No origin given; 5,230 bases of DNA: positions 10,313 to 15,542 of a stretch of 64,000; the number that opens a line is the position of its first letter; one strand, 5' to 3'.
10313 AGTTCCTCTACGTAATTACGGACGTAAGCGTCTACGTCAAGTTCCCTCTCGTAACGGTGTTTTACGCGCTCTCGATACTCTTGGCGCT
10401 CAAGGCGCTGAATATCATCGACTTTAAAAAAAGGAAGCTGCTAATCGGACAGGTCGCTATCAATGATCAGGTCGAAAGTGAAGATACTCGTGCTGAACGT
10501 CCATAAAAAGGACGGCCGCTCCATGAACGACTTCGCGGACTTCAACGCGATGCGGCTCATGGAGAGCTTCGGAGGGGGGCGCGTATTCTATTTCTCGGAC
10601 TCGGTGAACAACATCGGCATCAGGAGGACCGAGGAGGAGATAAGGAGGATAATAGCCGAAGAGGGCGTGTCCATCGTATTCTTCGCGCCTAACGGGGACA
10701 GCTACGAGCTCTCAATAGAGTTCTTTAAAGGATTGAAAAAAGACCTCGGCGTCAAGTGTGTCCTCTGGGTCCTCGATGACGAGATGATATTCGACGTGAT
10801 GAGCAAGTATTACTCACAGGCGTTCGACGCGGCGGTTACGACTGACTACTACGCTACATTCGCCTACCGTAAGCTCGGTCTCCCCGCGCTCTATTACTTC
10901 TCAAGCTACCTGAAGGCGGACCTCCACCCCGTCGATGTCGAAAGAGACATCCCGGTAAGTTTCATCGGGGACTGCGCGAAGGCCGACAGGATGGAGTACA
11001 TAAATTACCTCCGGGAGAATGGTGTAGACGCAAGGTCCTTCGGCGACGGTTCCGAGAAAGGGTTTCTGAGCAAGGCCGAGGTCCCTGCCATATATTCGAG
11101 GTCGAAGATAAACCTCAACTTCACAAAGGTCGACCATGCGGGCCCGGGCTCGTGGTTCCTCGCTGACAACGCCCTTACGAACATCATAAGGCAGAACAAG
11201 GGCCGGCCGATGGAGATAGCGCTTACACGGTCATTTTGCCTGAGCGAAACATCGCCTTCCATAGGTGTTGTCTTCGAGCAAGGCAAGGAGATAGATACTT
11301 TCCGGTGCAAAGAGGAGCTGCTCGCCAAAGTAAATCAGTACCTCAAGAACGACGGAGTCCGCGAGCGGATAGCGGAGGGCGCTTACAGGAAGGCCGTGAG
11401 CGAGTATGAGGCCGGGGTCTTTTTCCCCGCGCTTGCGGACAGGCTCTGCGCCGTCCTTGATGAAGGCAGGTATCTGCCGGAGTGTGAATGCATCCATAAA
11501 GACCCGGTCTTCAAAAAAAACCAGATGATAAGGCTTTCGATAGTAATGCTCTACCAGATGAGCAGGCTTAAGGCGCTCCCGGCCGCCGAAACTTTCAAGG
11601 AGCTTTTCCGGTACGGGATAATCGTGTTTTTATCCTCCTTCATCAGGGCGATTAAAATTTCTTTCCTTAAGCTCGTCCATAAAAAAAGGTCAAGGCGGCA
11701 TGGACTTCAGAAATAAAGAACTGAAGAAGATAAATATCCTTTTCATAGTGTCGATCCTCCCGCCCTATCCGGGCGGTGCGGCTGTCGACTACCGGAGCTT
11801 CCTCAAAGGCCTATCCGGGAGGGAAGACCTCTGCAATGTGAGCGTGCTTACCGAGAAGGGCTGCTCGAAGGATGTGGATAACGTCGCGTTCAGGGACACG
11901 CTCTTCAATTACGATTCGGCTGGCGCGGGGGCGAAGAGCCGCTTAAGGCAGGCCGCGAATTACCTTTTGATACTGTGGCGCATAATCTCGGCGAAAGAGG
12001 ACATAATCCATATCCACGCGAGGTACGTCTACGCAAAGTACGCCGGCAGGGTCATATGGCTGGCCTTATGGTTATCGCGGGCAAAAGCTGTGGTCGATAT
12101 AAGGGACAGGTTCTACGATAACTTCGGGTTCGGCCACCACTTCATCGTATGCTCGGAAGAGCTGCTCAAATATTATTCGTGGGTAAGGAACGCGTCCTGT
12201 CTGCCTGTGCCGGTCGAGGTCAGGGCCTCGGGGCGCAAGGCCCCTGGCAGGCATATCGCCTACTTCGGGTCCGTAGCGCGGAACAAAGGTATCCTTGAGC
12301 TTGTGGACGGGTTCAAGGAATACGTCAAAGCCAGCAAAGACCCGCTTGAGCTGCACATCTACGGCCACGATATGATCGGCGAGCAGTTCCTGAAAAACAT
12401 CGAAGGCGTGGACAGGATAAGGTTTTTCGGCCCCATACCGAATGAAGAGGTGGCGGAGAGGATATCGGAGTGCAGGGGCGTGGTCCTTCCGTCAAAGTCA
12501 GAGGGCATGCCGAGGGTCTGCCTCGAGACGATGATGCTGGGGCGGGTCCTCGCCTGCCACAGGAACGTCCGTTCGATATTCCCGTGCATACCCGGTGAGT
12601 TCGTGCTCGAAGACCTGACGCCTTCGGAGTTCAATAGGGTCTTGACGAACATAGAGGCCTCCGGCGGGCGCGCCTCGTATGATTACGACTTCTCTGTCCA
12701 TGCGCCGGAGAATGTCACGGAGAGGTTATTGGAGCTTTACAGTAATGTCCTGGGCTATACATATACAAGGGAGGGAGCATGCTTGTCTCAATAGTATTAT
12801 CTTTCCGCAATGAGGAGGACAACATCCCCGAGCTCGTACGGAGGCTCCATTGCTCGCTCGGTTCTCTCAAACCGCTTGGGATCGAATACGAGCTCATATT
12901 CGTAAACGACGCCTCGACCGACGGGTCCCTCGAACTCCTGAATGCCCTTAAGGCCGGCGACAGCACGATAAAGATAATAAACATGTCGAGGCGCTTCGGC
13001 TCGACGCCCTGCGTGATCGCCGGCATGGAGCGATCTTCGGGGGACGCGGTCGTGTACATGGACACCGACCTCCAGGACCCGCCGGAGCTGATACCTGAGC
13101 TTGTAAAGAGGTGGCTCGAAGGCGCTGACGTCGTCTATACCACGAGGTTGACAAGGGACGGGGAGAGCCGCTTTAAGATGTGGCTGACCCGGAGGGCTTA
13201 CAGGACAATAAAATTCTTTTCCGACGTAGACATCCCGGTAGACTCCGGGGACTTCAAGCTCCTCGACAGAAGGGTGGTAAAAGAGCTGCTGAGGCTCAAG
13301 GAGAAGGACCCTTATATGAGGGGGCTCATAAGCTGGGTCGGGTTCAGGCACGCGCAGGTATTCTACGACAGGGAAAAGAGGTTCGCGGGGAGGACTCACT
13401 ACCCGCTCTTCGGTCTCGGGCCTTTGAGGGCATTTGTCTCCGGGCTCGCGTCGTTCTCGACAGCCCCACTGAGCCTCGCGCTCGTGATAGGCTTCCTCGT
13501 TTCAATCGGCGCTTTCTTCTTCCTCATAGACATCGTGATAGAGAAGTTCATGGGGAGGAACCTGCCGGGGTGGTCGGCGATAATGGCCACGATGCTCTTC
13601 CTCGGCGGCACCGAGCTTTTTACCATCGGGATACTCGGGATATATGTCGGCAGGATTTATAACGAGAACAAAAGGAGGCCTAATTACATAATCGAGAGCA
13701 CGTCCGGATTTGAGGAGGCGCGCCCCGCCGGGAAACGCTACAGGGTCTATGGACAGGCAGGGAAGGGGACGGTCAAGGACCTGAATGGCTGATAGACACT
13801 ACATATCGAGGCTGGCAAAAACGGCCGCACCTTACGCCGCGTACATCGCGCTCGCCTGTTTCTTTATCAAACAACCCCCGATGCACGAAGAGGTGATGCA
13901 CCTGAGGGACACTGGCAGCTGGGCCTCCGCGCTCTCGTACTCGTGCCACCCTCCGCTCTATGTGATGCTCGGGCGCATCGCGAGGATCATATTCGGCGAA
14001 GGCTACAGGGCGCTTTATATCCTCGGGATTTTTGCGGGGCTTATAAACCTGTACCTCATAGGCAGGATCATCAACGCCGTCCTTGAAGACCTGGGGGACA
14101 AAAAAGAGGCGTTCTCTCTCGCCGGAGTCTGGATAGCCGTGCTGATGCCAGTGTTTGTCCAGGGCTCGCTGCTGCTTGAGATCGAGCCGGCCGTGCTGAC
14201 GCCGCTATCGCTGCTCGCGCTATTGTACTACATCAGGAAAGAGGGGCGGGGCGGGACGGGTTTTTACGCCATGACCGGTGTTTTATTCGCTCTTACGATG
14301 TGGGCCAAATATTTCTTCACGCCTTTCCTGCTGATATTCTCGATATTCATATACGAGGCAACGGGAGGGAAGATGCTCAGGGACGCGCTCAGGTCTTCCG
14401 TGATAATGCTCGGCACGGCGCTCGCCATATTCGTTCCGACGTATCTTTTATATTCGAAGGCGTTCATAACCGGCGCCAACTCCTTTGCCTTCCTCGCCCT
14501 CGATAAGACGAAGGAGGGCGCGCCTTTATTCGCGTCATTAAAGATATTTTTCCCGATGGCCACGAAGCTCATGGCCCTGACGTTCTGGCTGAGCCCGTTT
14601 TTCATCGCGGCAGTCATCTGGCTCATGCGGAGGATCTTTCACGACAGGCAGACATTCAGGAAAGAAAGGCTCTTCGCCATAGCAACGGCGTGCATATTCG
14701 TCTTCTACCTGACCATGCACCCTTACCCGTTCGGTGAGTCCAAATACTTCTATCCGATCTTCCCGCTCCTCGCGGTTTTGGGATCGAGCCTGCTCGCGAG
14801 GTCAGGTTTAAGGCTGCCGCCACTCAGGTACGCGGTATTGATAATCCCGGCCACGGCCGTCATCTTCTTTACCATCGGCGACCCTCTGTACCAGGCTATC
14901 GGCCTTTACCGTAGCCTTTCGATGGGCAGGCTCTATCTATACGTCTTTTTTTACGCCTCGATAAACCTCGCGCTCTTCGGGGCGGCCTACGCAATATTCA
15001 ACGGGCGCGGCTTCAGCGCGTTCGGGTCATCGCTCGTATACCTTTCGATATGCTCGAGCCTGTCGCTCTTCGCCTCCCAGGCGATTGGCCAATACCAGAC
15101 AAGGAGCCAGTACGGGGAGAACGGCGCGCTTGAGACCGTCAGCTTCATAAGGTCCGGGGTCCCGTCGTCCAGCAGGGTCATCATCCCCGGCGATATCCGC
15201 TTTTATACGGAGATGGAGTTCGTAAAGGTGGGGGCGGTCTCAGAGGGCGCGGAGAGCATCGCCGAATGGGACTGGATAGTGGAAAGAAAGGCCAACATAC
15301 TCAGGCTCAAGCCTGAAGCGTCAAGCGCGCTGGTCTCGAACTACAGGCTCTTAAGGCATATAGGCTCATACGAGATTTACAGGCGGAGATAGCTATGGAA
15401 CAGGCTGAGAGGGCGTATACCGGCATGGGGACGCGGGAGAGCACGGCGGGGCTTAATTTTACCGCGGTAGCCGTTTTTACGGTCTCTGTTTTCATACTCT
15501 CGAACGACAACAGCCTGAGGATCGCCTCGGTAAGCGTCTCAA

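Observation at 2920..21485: Five paralogous cobalamin-binding (class B) radical SAM enzymes embedded in a Wzx/Wzy polysaccharide gene cluster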

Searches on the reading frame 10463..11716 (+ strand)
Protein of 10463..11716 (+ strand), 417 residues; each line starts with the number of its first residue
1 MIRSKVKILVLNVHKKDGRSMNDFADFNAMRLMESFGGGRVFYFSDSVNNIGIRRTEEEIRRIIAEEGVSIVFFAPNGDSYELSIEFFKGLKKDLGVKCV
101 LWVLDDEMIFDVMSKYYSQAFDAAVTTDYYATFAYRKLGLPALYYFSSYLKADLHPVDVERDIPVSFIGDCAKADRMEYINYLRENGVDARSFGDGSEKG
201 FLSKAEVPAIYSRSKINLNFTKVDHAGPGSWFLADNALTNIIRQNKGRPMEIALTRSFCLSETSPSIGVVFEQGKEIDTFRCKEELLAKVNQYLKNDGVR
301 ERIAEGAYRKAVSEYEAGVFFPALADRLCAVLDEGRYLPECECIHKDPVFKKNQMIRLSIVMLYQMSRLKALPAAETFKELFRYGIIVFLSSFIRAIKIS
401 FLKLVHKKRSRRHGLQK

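Call 3: search_protein_families(library=pfam, proteins=[window:10463-11716:+])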
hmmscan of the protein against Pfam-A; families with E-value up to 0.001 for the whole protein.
window:10463-11716:+ (417 aa): 1 family
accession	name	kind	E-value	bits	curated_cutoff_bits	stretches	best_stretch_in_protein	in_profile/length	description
PF13524.12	Glyco_trans_1_2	-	4.8e-15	56.2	25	1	186-315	12-133/144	Glycosyl transferase-like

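Call 8: search_protein_families(library=ncbifam, proteins=[window:10463-11716:+])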
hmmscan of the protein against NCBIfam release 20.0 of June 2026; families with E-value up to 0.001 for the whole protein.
window:10463-11716:+ (417 aa): 0 families

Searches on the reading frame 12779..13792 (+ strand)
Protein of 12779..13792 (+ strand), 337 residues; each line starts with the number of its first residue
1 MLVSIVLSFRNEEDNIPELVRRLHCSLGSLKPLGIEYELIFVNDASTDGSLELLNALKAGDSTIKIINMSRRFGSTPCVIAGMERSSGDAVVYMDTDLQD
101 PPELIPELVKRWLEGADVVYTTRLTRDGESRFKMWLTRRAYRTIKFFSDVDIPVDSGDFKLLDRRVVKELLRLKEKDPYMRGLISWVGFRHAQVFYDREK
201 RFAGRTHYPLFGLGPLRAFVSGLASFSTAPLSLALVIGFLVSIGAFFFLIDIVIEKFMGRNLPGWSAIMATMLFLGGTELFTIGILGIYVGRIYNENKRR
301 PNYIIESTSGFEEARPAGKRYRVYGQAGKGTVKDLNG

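Call 4: search_protein_families(library=pfam, proteins=[window:12779-13792:+])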
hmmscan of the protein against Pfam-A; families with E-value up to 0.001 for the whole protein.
window:12779-13792:+ (337 aa): 2 families
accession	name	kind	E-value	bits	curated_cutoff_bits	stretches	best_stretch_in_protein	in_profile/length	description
PF00535.33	Glycos_transf_2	-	3.1e-27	96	23.3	1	4-170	1-167/168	Glycosyl transferase family 2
PF10111.15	Glyco_tranf_2_2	-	0.0001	22.3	27.3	1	4-97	1-91/276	Glycosyltransferase like family 2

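Call 8: search_protein_families(library=ncbifam, proteins=[window:12779-13792:+])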
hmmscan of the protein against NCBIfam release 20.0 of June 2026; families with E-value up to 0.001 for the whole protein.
window:12779-13792:+ (337 aa): 9 families
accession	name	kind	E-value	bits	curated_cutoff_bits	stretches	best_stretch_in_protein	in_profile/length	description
NF047588.1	GlcsyltransPgfSStrep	equivalog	2e-67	227.6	500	1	1-308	1-305/308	glycosyltransferase PgfS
NF007986.1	PRK10714.1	equivalog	5.5e-40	137.3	529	1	3-307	8-310/316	undecaprenyl-phosphate 4-deoxy-4-formamido-L-arabinose transferase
TIGR03937.1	PgaC_IcaA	equivalog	2.4e-07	30.1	422.3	1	2-97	46-135/407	poly-beta-1,6-N-acetyl-D-glucosamine synthase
NF010496.0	PRK13915.1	equivalog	6.6e-07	28.7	262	1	3-120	33-150/307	glucosyl-3-phosphoglycerate synthase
NF041875.1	EPS_EpsD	equivalog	1.6e-06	27.8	370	1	4-140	2-133/325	exopolysaccharide biosynthesis glycosyltransferase EpsD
NF007482.0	PRK10073.1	equivalog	1.5e-05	24.2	423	1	3-110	8-108/334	glycosyltransferase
TIGR03965.1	mycofact_glyco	equivalog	2.9e-05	23.1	280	1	3-110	76-177/467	mycofactocin biosynthesis glycosyltransferase MftF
NF047683.1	TeichurnBiosyTuaG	equivalog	4.5e-05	23.2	400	1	36-99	35-98/252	teichuronic acid biosynthesis protein TuaG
TIGR04283.1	glyco_like_mftF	equivalog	0.00016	21.4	182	1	3-130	1-115/221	TIGR04283 family arsenosugar biosynthesis glycosyltransferase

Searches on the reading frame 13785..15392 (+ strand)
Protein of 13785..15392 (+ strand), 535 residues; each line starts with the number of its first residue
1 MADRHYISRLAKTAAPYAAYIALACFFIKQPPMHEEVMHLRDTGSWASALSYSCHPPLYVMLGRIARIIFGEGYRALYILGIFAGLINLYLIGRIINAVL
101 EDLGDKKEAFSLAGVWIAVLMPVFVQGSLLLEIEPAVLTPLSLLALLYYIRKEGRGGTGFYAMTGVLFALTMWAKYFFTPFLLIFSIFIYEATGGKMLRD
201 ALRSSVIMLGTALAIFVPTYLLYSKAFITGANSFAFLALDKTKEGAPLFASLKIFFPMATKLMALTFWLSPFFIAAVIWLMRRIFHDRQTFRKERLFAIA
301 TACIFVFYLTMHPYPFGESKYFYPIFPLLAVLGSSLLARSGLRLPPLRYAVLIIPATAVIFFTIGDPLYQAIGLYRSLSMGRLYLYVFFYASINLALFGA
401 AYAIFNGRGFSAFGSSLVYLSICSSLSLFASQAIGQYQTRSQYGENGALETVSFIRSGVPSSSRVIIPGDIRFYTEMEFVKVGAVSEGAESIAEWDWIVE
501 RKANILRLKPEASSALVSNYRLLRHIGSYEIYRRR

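Call 4: search_protein_families(library=pfam, proteins=[window:13785-15392:+])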
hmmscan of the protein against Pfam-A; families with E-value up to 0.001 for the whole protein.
window:13785-15392:+ (535 aa): 1 family
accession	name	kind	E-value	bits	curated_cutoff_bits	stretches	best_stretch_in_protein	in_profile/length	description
PF13231.12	PMT_2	-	3.5e-07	31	26.1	1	55-218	2-156/160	Dolichyl-phosphate-mannose-protein mannosyltransferase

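Call 5: search_protein_families(library=ncbifam, proteins=[window:13785-15392:+], max_evalue=0.001)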
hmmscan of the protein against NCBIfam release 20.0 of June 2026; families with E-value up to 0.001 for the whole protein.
window:13785-15392:+ (535 aa): 0 families
